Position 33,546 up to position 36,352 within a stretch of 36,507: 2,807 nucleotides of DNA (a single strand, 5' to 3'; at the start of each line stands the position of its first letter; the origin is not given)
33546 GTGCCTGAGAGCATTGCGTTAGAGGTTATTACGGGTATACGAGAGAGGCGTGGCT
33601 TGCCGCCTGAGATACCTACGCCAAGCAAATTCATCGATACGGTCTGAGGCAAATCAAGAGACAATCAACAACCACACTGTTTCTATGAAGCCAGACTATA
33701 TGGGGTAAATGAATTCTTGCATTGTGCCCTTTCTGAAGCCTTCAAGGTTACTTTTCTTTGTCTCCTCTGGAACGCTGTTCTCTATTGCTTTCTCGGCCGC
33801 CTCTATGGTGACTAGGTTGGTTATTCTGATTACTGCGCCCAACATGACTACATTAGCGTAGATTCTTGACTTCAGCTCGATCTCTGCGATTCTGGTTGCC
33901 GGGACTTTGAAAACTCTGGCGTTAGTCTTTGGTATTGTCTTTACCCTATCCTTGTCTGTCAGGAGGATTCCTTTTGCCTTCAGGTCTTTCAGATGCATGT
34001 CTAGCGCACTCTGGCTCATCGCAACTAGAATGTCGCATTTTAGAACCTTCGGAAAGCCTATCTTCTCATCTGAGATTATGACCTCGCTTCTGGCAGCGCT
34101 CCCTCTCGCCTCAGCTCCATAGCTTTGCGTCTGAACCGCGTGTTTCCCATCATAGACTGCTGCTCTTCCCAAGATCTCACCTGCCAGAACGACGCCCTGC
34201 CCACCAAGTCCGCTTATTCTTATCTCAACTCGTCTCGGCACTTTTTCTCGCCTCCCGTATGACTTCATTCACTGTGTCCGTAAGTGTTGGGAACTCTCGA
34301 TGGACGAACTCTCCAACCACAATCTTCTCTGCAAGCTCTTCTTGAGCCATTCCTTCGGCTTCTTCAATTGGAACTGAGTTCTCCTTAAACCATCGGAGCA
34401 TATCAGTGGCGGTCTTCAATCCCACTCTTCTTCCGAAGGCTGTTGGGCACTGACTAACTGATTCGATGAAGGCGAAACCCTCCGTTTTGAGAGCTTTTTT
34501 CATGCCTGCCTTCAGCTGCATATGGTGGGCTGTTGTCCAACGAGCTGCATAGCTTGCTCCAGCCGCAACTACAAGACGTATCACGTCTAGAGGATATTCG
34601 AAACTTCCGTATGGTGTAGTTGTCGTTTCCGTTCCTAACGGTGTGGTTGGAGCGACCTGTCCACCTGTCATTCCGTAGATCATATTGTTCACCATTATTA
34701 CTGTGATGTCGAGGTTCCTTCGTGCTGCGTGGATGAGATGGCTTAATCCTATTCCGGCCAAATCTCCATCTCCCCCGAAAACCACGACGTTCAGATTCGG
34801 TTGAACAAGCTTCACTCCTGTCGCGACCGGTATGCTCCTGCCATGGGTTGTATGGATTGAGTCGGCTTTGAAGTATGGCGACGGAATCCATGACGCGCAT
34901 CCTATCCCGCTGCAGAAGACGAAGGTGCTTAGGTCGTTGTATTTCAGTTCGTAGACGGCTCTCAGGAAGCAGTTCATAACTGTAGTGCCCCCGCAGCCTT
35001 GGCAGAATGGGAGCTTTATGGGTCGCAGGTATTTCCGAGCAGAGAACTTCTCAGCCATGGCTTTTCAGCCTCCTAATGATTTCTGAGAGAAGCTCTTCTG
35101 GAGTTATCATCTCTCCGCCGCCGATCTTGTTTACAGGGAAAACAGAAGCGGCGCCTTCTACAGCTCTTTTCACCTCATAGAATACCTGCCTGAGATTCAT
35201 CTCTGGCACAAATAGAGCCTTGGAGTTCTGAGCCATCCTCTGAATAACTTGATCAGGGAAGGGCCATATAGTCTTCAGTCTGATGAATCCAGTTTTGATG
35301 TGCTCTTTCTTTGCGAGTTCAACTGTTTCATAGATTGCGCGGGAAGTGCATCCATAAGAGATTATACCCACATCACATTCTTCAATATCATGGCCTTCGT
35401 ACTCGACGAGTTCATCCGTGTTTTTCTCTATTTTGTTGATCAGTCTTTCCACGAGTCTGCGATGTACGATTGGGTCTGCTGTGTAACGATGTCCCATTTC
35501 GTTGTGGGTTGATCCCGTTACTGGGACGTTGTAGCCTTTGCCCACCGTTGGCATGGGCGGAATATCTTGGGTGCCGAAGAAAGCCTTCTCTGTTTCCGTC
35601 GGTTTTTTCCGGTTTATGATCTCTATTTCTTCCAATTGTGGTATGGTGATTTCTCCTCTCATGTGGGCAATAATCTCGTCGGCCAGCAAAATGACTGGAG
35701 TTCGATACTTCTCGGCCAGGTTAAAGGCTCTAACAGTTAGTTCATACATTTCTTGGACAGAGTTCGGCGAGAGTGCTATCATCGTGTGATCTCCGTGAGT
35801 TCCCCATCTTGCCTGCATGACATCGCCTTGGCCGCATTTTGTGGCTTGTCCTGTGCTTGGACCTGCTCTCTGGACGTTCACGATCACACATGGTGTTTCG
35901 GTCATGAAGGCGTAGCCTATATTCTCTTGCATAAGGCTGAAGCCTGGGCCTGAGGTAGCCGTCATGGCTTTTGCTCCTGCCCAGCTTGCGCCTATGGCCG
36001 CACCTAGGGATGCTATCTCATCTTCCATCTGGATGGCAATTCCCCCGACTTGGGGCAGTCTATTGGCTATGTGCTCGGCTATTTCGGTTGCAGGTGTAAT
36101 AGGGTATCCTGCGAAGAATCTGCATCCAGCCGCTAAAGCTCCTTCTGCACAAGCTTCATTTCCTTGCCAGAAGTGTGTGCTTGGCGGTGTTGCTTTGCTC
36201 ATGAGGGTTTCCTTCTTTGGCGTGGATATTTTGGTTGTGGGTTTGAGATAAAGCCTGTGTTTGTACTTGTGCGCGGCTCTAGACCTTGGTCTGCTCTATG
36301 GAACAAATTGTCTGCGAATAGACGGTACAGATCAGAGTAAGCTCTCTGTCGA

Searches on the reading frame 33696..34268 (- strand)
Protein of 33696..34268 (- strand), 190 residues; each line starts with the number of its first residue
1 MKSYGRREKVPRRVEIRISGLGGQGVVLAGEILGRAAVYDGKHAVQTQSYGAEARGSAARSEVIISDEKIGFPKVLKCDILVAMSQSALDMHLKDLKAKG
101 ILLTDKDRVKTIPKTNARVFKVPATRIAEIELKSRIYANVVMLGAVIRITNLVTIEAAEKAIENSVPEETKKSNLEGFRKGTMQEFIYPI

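Call 40: search_protein_families(library=pfam, proteins=[window:33696-34268:-], max_evalue=0.001)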
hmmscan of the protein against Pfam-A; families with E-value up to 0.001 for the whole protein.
window:33696-34268:- (190 aa): 1 family
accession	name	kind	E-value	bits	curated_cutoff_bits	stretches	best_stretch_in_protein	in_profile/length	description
PF01558.24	POR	-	8.7e-39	133.9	27.4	1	22-181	1-171/173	Pyruvate ferredoxin/flavodoxin oxidoreductase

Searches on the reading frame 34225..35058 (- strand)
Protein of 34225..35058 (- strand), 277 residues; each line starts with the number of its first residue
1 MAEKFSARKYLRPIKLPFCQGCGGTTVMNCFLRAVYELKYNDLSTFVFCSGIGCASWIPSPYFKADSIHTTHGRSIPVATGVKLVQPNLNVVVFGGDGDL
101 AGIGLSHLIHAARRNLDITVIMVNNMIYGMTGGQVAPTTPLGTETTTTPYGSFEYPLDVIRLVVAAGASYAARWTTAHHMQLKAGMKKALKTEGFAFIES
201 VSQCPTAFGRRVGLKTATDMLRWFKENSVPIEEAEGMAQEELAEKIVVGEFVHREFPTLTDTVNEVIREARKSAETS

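Call 44: search_protein_families(library=pfam, proteins=[window:34225-35058:-], max_evalue=0.0001)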
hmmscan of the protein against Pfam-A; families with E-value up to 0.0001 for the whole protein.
window:34225-35058:- (277 aa): 1 family
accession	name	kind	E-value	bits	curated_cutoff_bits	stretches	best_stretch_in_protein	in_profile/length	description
PF02775.26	TPP_enzyme_C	-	1.2e-35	122.9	21.9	1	59-199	18-150/151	Thiamine pyrophosphate enzyme, C-terminal TPP binding domain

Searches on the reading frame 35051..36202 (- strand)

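Call 44: search_protein_families(library=pfam, proteins=[window:35051-36202:-], max_evalue=0.0001)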
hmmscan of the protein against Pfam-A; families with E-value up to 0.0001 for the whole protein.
window:35051-36202:- (383 aa): 3 families
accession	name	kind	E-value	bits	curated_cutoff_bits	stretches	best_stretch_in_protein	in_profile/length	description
PF01855.24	POR_N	-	1.6e-75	254.2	27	1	20-251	1-229/231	Pyruvate flavodoxin/ferredoxin oxidoreductase, thiamine diP-bdg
PF17147.9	PFOR_II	-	5.3e-18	65.7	27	1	277-370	2-101/102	Pyruvate:ferredoxin oxidoreductase core domain II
PF02780.25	Transketolase_C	-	4.6e-06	27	25.9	1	274-337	8-71/124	Transketolase, C-terminal domain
